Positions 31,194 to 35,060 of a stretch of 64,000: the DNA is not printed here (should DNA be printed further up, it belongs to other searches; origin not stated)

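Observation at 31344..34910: Uncharacterised triple-module T9SS protein; the same module is reused in the neighbouring zincin-like protein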

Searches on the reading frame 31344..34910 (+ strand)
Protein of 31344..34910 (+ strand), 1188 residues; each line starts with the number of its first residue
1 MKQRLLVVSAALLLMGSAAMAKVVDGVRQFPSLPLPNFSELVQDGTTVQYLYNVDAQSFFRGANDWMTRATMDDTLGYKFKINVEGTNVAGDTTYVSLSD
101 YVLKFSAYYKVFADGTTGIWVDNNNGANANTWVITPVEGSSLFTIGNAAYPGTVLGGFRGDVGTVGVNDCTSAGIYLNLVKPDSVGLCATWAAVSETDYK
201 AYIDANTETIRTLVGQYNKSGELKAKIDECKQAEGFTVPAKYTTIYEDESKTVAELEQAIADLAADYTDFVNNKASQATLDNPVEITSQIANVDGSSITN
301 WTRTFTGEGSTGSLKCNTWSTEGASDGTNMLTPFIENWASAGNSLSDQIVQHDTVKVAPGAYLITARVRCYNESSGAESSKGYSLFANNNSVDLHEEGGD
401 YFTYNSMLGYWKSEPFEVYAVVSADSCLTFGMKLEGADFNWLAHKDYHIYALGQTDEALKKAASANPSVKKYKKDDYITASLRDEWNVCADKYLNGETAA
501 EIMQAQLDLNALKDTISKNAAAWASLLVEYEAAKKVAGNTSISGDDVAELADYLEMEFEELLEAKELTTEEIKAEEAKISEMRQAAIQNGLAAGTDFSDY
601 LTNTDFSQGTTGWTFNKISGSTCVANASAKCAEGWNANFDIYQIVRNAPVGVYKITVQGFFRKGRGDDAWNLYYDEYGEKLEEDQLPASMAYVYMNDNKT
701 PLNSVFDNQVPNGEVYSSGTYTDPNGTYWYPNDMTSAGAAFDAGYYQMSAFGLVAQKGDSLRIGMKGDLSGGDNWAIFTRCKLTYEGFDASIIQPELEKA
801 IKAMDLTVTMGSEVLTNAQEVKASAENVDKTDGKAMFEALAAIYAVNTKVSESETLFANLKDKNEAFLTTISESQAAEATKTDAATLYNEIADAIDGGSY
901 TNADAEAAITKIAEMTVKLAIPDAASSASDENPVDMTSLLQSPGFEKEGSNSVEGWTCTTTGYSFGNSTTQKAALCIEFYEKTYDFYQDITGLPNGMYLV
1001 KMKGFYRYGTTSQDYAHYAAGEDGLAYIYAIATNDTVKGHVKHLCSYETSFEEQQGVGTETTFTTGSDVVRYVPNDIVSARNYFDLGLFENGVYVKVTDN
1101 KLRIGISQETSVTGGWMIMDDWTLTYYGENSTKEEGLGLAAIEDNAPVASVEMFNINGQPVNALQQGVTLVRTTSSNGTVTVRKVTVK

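Call 3: search_protein_families(library=pfam, proteins=[window:31344-34910:+], max_evalue=0.01)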
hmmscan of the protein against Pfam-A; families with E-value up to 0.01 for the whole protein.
window:31344-34910:+ (1188 aa): 0 families

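Call 8: find_homologous_proteins(query=window:31344-34910:+, max_evalue=0.001)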
Query window:31344-34910:+ (1188 aa): 44 proteins with E <= 0.001 among 8000 candidates.
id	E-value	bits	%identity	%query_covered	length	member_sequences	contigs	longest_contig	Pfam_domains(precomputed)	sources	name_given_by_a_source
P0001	0.0e+0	2630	98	100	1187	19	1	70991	-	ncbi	-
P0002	0.0e+0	1922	73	98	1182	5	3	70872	-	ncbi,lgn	-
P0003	0.0e+0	1128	48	98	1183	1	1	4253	-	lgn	-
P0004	2.0e-292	991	45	98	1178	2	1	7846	-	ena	-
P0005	2.1e-288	978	44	100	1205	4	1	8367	-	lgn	-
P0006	1.6e-256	872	44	99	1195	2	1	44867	-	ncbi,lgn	-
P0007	2.0e-234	799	42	100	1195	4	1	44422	-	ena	-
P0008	3.0e-234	799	39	100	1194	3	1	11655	-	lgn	-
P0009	4.2e-234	798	42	100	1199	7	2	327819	-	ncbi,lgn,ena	-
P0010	1.1e-231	790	38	100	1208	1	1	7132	-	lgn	-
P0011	7.0e-229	781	41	100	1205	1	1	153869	-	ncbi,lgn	-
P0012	1.4e-228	780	40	100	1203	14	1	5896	-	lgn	-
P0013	1.0e-201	691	36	100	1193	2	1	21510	-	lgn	-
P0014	1.9e-185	637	36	100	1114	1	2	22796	-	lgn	-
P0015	1.6e-182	627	37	97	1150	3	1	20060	-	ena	-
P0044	1.1e-11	62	34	13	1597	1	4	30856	PF02018.24,PF02368.25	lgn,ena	-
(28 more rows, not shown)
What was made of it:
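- On Pfam CBM_4_9 (PF02018) and other named Pfam/NCBIfam domains: Precomputed Pfam is '-' for all 42 close homologues (call 8).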

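Call 10: search_protein_families(library=ncbifam, proteins=[window:31344-34910:+], max_evalue=0.01)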
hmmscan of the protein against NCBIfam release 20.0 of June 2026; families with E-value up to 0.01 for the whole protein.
window:31344-34910:+ (1188 aa): 0 families

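Call 29: find_encoding_contigs(protein=P0001, flank=10000, max_places=3)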
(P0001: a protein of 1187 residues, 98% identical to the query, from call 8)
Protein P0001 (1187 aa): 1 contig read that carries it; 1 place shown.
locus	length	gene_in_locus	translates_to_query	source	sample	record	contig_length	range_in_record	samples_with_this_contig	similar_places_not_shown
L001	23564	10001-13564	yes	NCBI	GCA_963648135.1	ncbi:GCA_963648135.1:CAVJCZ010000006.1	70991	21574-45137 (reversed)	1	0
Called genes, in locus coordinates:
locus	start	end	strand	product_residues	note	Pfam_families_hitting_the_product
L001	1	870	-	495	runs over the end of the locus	PF01225:Mur_ligase, PF08245:Mur_ligase_M, PF02875:Mur_ligase_C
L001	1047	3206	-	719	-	PF03717:PBP_dimer, PF00905:Transpeptidase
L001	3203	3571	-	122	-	PF19579:FtsL_2 (weak)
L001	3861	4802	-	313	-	PF01795:Methyltransf_5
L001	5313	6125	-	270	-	PF12836:HHH_3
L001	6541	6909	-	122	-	PF14114:DUF4286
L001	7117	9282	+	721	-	PF04616:Glyco_hydro_43, PF16369:GH43_C, PF20578:aBig_2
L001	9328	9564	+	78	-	-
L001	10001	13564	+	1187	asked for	-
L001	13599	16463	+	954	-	PF02469:Fasciclin (faint)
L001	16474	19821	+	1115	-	PF13715:CarbopepD_reg_2 (faint), PF07715:Plug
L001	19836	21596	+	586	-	PF14322:SusD-like_3, PF07980:SusD_RagB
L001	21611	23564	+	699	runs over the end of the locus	PF02469:Fasciclin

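Call 34: predict_structure(alignment_id=A1)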
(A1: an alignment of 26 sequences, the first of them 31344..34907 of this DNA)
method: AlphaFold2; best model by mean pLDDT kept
length: 1188 residues; sequences in the alignment: 26
mean_pLDDT: 82.8   pTM: 0.41
mean pLDDT of the five models: 82.8, 81.9, 81.6, 81.3, 77.7
residues with pLDDT >= 90: 407; 70-90: 634; 50-70: 85; < 50: 62
segments of 3 or more residues with pLDDT < 50: 1-28, 160-173, 713-720, 1139-1147
pLDDT, mean of each block of 10 residues (from residue 1): 32 29 39 81 92 86 60 74 84 86 80 81 76 88 91 77 31 64 81 93 83 71 76 76 82 86 82 77 83 87 89 84 70 88 90 89 93 75 90 84 82 90 87 92 93 86 74 88 90 82 83 86 90 82 77 88 89 90 75 80 92 88 91 92 87 92 83 83 86 89 84 46 61 87 89 82 91 88 88 87 86 93 90 87 87 92 93 90 95 92 94 90 91 91 85 85 79 87 90 92 93 92 89 85 88 88 87 94 90 91 93 90 93 72 46 81 78 71 75
secondary structure, 60 per line:
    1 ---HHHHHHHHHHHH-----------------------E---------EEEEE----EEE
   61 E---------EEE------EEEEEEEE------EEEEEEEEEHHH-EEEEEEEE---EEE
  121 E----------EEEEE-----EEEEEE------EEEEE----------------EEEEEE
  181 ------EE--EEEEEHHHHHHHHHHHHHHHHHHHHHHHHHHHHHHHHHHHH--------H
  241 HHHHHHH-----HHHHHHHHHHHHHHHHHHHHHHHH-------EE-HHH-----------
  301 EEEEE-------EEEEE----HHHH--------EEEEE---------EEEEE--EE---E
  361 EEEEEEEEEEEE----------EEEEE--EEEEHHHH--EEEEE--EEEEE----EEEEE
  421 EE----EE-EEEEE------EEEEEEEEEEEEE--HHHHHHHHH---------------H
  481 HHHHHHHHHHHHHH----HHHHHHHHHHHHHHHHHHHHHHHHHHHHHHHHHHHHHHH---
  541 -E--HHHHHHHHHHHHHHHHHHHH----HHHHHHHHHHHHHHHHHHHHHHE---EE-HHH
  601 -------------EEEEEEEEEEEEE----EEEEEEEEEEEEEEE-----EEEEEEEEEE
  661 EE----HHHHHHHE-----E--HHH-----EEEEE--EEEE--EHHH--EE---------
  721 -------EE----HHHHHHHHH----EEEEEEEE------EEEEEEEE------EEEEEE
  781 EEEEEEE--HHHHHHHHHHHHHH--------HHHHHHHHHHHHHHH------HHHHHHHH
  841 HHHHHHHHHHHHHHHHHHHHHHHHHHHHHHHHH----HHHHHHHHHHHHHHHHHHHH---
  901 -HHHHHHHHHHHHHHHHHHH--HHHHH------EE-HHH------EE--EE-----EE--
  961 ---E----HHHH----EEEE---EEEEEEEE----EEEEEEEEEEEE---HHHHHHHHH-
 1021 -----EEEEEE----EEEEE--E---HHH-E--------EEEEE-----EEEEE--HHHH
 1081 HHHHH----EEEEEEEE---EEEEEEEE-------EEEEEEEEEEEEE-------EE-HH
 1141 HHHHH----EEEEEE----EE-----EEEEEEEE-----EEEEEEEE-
elements in order (helices of 4 or more, strands of 3 or more residues): H4-15 E49-53 E58-61 E71-73 E80-87 E94-102 E107-114 E118-121 E132-136 E142-147 E154-158 E175-180 E191-195 H196-231 H240-247 H253-276 E301-305 E313-317 H322-325 E334-338 E348-352 E360-372 E383-387 E390-393 H394-397 E400-404 E407-411 E416-422 E430-434 E441-453 H456-464 H480-494 H499-537 H545-564 H569-590 E614-626 E631-645 E651-662 H667-673 E691-695 E698-701 H734-742 E747-754 E761-768 E775-787 H790-803 H812-826 H833-873 H878-897 H902-920 H923-927 H969-972 E977-980 E984-991 E996-1007 H1011-1019 E1026-1031 E1036-1040 E1060-1064 E1070-1074 H1077-1085 E1090-1097 E1101-1108 E1116-1128 H1139-1145 E1150-1155 E1167-1174 E1180-1187
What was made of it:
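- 31344..31409 (+): Sec-type signal peptide (aa 1-22, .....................); no lipobox cysteine. Residues 1-28 have pLDDT <50 with a helix at 4-15 (call 34).
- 31461..31928 (+): N-terminal 12-strand beta domain (aa 40-195), beta-trefoil-like (lectin-like). The model has 12 strands between aa 49 and 195 (call 34).
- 31929..32213 (+): Helical linker 0 (aa 196-290). Helices at 196-231, 240-247 and 253-276 (call 34).
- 32214..32702 (+): Module 1 (aa 291-453): divergent 'type-1' beta-sandwich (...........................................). The model shows a beta-sandwich with block-mean pLDDT ~70-93 (call 34).
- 32703..33143 (+): Helical segment 1 (aa 454-600). Helices at 456-464, 480-494, 499-537, 545-564 and 569-590 (call 34).
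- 33705..34163 (+): Helical segment 2 (aa 788-940). Helices at 790-803, 812-826, 833-873, 878-897, 902-920 and 923-927 (call 34).
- On Cry protoxin C-terminal extension (domains IV-VII): Secondary-structure layout of the model (call 34).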

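Call 37: fold_search(model_id=the predicted structure, library=pdb)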
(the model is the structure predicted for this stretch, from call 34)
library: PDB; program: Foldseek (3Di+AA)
matches with E <= 10: 1055; with E <= 0.001: 19
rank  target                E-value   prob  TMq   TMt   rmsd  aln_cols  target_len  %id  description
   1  9h9a                  2.0e-16  1.00  0.12  0.13  36.1      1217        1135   10  native structure of the full-length pesticidal protein Cry8Ba2, from crystals formed in vivo (form 1) (released 2025-12-03)
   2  8w7n                  1.3e-14  1.00  0.11  0.13  27.7       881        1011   10  Crystal structure of the in-cell Cry1Aa purified from Bacillus thuringiensis (released 2024-03-06)
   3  4w8j                  3.6e-14  1.00  0.11  0.13  26.4       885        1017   11  Structure of the full-length insecticidal protein Cry1Ac reveals intriguing details of toxin packaging into in vivo form (released 2014-09-17)
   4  9qxq                  4.4e-14  1.00  0.12  0.13  28.9       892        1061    9  native structure of full-length pesticidal protein Cry1Ca18 at pH9, from crystals formed in vivo (released 2026-02-11)
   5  9h99                  1.5e-13  1.00  0.12  0.13  28.4       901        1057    9  Native structure of the full-length pesticidal protein Cry1Ca18 at pH7, from crystals formed in vivo (released 2025-11-12)
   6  5x7o_A                1.3e-07  1.00  0.09  0.09  34.0      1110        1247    8  Crystal structure of Paenibacillus sp. 598K alpha-1,6-glucosyltransferase (released 2017-07-26)
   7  5b4x_C                9.5e-07  0.97  0.08  0.11  32.7       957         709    7  Crystal structure of the ApoER2 ectodomain in complex with the Reelin R56 fragment (released 2017-04-26)
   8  8zdq_v                2.0e-06  0.97  0.10  0.12  71.6      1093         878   11  Cryo-EM structure of Mycobacteriophage Douge complete baseplate (gp13, gp17, gp23, gp16, gp18 and gp20) (released 2025-06-25)
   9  6qev_B                3.8e-06  0.99  0.10  0.09  25.4       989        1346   10  EngBF DARPin Fusion 4b B6 (released 2019-11-06)
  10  8zdp_v                4.6e-06  0.97  0.10  0.14  65.9       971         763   11  Cryo-EM structure of Mycobacteriophage Douge Central fiber (gp20) (released 2025-06-25)
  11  5b4x_A                5.0e-06  0.98  0.09  0.13  32.7       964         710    6  Crystal structure of the ApoER2 ectodomain in complex with the Reelin R56 fragment (released 2017-04-26)
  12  6qep                  1.1e-05  0.95  0.09  0.08  26.2       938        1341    9  EngBF DARPin Fusion 4b H14 (released 2019-11-06)
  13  2e26_A                5.4e-05  0.89  0.08  0.12  32.5       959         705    8  Crystal structure of two repeat fragment of reelin (released 2007-05-22)
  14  2xon_L                2.5e-04  1.00  0.09  0.62   6.0       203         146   13  Structure of TmCBM61 in complex with beta-1,4-galactotriose at 1.4 A resolution (released 2010-09-08)
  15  2xom_A                3.0e-04  1.00  0.09  0.63   4.5       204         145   15  Atomic resolution structure of TmCBM61 in complex with beta-1,4- galactotriose (released 2010-09-08)
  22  5hpz_A                1.5e-03  1.00  0.10  0.58   5.0       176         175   11  type II water soluble Chl binding proteins (released 2016-05-04)
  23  1of3_A                1.7e-03  1.00  0.10  0.48   5.9       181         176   14  Structural and thermodynamic dissection of specific mannan recognition by a carbohydrate-binding module, TmCBM27 (released 2003-04-17)
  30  1of3_B                2.3e-03  1.00  0.09  0.46   6.3       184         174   14  Structural and thermodynamic dissection of specific mannan recognition by a carbohydrate-binding module, TmCBM27 (released 2003-04-17)
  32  3v0a_B                2.7e-03  0.80  0.09  0.09  27.5       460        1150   10  2.7 angstrom crystal structure of BoNT/Ai in complex with NTNHA (released 2012-03-14)
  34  1gui_A                3.1e-03  0.99  0.08  0.43  10.2       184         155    9  CBM4 structure and function (released 2002-09-26)
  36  5b2h_A                3.2e-03  1.00  0.10  0.36   4.9       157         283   13  Crystal structure of HA33 from Clostridium botulinum serotype C strain Yoichi (released 2016-06-15)
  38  6s2z                  3.3e-03  1.00  0.10  0.57   5.7       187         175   12  Water-soluble Chlorophyll Protein (WSCP) from Brassica oleracea var. Botrytis with Chlorophyll-b (released 2019-12-18)
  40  2zex_A                3.9e-03  1.00  0.09  0.59  12.5       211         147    9  Family 16 carbohydrate binding module (released 2008-03-04)
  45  4lo0_B                4.4e-03  1.00  0.09  0.35   5.8       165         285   13  Apo HA17-HA33 (released 2013-10-30)
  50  2zey_B                4.6e-03  1.00  0.08  0.59  12.8       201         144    9  Family 16 carbohydrate binding module (released 2008-03-04)
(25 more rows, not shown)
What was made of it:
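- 31461..31928 (+): The full-length Foldseek search hits beta-trefoil proteins: WSCP 5hpz/6s2z and HA33 5b2h/4lo0, E 1.5e-3 to 4.4e-3 (call 37).
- On Cry protoxin C-terminal extension (domains IV-VII): Foldseek E=2e-16 to 1.5e-13 to five full-length protoxins (call 37).
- Closest known: C-terminal extension of the long Cry protoxins. Same: These are the best whole-chain fold matches, E 2e-16 to 1.5e-13 (call 37).
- Full-length Cry protoxins are the best fold matches to the whole model: Cry8Ba2 E=2e-16, Cry1Aa E=1.3e-14, Cry1Ac E=3.6e-14 (call 37). TM-scores are 0.11-0.13 because the relative domain placement differs (call 37).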
